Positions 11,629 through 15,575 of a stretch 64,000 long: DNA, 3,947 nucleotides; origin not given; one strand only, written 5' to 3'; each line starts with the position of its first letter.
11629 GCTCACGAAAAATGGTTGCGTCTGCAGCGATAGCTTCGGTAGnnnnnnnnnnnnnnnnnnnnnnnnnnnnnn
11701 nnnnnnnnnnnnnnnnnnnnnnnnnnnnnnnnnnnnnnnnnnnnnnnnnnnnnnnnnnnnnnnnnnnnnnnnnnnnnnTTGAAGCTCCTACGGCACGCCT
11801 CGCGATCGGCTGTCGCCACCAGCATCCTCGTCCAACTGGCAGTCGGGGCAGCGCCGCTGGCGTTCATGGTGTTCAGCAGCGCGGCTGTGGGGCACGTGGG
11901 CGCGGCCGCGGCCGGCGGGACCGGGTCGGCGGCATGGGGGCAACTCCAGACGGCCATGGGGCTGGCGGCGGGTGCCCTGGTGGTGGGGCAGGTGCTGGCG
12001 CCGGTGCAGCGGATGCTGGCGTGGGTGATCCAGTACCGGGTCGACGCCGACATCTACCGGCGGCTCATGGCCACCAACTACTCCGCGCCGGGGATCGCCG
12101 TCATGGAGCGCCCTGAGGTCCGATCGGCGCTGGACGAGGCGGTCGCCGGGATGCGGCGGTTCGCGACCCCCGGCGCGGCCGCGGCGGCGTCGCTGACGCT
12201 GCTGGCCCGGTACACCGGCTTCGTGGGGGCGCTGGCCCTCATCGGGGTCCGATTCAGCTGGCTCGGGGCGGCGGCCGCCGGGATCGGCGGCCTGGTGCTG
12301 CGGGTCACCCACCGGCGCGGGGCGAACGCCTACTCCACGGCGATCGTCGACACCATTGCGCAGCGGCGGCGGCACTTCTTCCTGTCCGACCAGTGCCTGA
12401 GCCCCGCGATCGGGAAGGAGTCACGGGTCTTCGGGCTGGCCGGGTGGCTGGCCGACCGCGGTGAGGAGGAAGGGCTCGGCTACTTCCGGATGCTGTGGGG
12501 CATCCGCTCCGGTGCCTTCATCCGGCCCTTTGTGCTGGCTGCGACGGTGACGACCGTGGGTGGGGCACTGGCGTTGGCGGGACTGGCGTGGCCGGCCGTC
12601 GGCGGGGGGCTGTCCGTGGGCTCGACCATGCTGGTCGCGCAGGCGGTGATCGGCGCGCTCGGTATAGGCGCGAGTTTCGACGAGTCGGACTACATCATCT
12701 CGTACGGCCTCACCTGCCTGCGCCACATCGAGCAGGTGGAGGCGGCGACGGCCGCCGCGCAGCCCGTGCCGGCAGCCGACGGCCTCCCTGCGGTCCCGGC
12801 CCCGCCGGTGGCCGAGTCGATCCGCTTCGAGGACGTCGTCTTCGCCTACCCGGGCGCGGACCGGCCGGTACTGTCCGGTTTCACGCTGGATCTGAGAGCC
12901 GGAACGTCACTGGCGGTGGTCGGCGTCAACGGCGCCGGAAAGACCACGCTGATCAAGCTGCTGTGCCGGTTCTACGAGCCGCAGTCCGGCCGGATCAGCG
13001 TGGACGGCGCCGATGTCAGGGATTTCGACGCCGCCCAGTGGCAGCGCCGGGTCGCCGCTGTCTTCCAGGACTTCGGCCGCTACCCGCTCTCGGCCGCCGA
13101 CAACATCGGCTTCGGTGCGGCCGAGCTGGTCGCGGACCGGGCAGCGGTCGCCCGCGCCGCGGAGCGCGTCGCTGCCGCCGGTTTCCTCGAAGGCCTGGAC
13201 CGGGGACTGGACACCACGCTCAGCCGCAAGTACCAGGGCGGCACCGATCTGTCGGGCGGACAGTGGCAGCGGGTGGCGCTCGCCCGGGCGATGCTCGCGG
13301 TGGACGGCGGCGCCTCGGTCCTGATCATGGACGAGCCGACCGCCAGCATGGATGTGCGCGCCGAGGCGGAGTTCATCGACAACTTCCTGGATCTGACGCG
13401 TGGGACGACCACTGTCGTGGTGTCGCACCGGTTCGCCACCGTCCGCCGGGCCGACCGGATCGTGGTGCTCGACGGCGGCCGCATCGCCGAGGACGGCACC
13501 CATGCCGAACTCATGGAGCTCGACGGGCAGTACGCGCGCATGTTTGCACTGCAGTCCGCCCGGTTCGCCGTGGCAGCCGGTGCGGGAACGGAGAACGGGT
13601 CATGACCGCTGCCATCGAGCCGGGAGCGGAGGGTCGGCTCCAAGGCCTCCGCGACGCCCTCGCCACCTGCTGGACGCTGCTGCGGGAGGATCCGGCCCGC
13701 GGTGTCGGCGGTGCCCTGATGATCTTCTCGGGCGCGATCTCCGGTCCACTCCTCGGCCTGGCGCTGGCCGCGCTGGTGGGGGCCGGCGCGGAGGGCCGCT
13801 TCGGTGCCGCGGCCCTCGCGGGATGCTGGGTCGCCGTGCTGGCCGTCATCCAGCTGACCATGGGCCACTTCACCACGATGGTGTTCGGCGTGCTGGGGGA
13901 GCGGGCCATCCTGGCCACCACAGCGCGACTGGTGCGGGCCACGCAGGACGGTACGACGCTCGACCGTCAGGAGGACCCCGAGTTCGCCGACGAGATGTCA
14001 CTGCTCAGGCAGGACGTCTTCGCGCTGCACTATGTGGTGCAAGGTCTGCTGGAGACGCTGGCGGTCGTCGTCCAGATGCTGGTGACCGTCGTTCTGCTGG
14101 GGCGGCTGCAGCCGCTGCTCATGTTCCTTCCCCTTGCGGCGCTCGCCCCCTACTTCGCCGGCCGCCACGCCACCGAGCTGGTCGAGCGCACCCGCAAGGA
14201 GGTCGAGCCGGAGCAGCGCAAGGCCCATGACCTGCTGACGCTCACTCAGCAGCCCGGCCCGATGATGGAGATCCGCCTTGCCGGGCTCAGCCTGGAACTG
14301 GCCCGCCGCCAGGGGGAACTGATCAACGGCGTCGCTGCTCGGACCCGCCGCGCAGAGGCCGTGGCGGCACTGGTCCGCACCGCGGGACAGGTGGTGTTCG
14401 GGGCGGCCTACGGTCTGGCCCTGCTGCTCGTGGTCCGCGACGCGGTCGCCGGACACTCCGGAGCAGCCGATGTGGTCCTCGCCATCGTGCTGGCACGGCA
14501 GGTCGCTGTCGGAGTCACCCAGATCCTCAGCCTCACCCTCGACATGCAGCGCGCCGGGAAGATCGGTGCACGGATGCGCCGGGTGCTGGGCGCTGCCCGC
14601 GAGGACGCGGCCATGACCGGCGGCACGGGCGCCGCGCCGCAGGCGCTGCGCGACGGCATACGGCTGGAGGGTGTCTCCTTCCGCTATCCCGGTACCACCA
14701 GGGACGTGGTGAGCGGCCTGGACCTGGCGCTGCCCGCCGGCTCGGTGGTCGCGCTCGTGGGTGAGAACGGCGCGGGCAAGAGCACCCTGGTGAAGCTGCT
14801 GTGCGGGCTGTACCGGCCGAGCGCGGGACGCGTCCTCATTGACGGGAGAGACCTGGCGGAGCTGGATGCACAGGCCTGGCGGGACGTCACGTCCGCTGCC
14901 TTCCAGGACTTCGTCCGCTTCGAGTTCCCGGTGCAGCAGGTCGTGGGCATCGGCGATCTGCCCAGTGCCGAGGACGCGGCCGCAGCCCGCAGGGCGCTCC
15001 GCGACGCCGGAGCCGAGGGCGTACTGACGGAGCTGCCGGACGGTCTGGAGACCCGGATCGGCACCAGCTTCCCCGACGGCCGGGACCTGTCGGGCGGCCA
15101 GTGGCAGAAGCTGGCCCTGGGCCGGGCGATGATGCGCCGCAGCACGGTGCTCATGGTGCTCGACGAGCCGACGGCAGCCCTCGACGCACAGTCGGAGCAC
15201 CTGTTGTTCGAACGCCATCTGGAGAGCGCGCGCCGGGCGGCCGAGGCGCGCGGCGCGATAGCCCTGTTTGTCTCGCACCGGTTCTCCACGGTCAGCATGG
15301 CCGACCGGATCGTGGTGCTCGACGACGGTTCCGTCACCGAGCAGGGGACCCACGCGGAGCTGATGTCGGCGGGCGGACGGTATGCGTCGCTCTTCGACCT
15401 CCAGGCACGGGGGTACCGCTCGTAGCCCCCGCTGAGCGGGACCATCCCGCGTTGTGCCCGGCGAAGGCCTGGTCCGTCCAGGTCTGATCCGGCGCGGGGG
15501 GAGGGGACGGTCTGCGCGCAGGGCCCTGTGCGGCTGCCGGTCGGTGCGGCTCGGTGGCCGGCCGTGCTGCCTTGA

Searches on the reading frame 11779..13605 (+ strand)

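Call 85: search_protein_families(library=pfam, proteins=[window:11779-13605:+], max_evalue=0.00001)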
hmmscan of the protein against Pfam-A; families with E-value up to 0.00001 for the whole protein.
window:11779-13605:+ (608 aa): 2 families
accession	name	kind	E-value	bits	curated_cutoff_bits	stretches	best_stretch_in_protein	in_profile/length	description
PF00005.33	ABC_tran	-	1e-27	97.8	25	1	366-522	2-137/137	ABC transporter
PF13304.12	AAA_21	-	1e-06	29.5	27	0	379-395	3-19/304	AAA domain, putative AbiEii toxin, Type IV TA system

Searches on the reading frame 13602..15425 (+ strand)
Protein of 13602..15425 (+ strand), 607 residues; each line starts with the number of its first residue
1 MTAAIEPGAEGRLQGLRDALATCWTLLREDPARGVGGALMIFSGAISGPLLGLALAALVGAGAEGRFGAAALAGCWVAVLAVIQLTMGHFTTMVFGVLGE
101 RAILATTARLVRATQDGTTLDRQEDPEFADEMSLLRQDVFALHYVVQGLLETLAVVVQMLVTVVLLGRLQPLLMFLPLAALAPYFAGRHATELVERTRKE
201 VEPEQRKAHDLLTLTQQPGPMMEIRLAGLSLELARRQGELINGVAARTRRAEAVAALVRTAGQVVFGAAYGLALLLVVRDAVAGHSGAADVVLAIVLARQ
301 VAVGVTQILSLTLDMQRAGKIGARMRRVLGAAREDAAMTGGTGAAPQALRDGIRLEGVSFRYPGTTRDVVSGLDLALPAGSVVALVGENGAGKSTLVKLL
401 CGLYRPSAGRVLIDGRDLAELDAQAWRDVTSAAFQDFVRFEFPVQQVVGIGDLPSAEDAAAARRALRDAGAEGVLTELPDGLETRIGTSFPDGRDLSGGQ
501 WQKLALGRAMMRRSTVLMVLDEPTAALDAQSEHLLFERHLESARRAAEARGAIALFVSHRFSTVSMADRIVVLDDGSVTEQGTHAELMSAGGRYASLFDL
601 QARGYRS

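Call 85: search_protein_families(library=pfam, proteins=[window:13602-15425:+], max_evalue=0.00001)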
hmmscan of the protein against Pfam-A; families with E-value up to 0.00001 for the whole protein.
window:13602-15425:+ (607 aa): 1 family
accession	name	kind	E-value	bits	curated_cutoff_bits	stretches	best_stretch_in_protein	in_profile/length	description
PF00005.33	ABC_tran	-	1.3e-27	97.5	25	1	371-525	2-137/137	ABC transporter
